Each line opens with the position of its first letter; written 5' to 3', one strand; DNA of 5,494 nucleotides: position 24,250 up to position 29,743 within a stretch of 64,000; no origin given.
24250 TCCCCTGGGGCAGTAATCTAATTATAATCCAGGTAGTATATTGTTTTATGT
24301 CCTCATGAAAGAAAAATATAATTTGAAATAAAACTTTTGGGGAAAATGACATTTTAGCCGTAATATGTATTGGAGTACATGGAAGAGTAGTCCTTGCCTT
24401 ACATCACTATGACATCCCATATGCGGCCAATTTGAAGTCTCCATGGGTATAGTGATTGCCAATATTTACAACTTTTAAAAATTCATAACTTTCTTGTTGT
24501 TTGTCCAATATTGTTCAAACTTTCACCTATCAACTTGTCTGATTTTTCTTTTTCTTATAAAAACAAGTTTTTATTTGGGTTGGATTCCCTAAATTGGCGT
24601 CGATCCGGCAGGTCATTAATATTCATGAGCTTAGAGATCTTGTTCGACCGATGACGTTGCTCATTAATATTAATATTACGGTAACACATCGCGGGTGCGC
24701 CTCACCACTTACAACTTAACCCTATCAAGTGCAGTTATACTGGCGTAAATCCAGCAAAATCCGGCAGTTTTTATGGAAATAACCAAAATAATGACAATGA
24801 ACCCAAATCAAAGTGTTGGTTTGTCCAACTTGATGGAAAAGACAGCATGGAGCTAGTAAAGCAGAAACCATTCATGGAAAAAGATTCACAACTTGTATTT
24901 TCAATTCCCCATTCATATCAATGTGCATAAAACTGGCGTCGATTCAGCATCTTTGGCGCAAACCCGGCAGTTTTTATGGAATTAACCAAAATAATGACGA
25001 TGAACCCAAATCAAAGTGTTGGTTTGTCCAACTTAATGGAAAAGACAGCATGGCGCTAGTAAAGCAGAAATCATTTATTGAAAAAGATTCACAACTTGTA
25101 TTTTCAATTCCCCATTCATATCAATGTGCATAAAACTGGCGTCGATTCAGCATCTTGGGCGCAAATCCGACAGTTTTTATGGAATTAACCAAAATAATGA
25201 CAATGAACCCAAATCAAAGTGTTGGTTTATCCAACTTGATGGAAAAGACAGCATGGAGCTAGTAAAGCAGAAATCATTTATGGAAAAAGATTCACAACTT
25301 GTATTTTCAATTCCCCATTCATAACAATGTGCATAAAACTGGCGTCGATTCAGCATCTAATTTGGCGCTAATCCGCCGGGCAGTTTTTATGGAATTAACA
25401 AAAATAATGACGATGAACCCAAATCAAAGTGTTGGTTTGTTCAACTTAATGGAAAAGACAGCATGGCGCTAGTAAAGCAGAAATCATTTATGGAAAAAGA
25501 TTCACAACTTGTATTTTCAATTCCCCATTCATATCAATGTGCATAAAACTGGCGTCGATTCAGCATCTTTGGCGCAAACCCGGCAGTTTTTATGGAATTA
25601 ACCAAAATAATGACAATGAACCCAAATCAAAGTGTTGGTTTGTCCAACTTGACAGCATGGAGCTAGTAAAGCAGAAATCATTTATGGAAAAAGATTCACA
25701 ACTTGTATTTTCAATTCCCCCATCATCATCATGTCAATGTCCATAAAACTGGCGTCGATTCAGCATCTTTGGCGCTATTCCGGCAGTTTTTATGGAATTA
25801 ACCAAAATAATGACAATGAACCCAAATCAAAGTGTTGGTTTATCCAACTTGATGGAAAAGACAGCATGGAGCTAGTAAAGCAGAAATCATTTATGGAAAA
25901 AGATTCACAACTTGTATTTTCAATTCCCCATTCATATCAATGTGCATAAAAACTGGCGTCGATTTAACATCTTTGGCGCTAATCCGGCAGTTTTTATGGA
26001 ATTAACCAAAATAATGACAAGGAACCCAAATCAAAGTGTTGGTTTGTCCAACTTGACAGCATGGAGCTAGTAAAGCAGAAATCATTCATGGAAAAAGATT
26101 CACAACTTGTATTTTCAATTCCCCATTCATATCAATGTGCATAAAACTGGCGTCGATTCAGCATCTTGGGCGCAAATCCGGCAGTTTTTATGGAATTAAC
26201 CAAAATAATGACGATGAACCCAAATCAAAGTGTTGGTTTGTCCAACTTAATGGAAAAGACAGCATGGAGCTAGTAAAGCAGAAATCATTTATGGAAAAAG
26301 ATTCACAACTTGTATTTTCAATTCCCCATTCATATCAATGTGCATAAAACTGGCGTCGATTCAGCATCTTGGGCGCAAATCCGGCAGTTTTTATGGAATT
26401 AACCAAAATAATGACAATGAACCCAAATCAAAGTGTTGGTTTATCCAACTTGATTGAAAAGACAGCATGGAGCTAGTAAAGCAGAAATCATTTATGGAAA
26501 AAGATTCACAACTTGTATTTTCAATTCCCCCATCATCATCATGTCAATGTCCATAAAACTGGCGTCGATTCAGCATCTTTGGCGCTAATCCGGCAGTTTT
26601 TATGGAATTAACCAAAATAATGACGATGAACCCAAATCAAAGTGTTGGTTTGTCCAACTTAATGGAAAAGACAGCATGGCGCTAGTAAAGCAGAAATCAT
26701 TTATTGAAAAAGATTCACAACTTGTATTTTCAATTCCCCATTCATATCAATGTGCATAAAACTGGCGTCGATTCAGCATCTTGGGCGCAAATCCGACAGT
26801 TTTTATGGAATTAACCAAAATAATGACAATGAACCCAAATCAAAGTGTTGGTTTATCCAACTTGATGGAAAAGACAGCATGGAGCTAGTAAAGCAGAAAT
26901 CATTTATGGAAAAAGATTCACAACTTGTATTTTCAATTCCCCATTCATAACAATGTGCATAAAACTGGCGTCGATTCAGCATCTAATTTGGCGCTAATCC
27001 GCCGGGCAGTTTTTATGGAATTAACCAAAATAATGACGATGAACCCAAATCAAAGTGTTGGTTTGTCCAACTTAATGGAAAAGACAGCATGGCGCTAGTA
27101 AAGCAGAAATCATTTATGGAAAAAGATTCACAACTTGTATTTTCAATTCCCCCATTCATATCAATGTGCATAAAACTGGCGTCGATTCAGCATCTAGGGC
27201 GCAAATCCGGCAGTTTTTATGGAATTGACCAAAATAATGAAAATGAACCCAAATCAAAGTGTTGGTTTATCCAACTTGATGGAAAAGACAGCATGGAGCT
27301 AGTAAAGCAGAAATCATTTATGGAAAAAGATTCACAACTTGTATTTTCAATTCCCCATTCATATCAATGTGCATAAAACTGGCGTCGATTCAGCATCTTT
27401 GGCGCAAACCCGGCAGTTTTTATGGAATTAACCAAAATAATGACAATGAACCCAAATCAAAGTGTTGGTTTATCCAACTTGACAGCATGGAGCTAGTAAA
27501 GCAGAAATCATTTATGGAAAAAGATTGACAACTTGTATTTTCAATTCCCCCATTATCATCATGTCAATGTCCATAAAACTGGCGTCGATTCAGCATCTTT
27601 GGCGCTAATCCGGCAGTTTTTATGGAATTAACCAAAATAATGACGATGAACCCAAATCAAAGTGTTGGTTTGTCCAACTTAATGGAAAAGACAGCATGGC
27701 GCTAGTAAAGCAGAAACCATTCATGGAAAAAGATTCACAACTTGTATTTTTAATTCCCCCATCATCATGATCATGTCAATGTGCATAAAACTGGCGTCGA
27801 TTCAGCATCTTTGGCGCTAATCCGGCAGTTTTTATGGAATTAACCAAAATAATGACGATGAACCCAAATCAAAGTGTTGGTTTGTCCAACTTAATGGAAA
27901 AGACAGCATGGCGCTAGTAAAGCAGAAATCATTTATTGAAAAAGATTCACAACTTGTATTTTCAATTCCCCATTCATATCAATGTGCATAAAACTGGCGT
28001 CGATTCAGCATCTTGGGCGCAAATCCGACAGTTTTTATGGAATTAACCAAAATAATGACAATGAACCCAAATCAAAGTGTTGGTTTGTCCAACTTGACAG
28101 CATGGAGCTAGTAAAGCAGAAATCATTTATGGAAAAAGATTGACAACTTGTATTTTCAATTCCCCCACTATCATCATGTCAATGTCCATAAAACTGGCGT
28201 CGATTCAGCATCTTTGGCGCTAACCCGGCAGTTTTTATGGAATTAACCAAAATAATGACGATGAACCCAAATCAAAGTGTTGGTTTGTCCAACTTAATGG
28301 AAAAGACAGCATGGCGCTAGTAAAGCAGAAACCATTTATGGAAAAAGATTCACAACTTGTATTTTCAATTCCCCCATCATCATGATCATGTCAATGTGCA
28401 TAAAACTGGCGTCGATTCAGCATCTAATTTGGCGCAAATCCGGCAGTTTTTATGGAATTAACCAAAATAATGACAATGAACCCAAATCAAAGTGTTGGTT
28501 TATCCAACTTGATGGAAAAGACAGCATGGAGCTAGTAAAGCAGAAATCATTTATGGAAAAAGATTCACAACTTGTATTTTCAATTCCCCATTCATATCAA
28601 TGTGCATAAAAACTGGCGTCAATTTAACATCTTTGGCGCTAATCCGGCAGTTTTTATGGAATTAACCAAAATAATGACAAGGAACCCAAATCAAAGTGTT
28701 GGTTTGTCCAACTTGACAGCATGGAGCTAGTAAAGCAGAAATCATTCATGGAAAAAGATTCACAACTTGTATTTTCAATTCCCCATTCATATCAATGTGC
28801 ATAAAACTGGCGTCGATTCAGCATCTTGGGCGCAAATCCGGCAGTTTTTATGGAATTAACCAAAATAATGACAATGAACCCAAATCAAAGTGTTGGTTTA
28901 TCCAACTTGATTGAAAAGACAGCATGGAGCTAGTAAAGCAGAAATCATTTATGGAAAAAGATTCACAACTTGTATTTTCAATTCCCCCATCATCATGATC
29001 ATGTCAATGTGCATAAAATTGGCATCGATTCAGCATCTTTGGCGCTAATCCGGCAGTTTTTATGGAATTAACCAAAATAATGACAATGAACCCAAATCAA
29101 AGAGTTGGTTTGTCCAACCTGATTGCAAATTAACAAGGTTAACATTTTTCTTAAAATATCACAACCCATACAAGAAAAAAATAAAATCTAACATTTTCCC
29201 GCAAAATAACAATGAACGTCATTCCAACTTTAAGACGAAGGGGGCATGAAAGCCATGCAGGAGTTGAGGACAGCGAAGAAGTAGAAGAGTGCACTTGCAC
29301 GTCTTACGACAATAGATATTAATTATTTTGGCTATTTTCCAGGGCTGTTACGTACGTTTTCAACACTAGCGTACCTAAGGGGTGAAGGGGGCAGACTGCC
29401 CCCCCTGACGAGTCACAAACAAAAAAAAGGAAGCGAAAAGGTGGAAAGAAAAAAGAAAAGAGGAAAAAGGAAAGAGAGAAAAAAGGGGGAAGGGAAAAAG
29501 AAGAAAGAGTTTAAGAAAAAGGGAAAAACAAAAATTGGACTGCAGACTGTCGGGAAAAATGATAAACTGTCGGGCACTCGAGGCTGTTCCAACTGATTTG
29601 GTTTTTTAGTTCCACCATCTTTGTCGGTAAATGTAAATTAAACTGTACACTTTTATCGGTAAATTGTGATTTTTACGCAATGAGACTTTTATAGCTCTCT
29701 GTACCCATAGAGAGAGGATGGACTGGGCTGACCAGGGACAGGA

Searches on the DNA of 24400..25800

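Call 58: search_rna_families(source=window, start=24400, end=25800, threshold=evalue, max_evalue=1)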
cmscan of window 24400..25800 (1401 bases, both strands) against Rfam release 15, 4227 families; matches with E-value up to 1: 0.
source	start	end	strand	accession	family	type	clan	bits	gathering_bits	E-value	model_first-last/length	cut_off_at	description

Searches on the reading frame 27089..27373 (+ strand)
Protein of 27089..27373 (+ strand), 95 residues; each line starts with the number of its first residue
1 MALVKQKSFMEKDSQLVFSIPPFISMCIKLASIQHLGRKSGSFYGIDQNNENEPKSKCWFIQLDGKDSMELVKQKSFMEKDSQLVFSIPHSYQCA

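Call 21: find_homologous_proteins(query=window:27089-27373:+, max_evalue=0.001)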
Query window:27089-27373:+: no candidate shares three 5-residue words with the query. No homologue found.

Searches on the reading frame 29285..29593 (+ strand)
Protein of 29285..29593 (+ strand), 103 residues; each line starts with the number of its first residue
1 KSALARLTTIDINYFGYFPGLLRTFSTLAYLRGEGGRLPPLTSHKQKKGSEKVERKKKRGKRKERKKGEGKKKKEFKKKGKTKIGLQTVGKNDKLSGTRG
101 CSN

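Call 48: search_protein_families(library=pfam, proteins=[window:29285-29593:+], max_evalue=0.1)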
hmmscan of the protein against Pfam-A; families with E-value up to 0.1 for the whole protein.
window:29285-29593:+ (103 aa): 1 family
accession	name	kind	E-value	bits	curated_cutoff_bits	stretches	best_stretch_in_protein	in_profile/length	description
PF08203.16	RNA_polI_A14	-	0.093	13.3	25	0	30-77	73-115/117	Yeast RNA polymerase I subunit RPA14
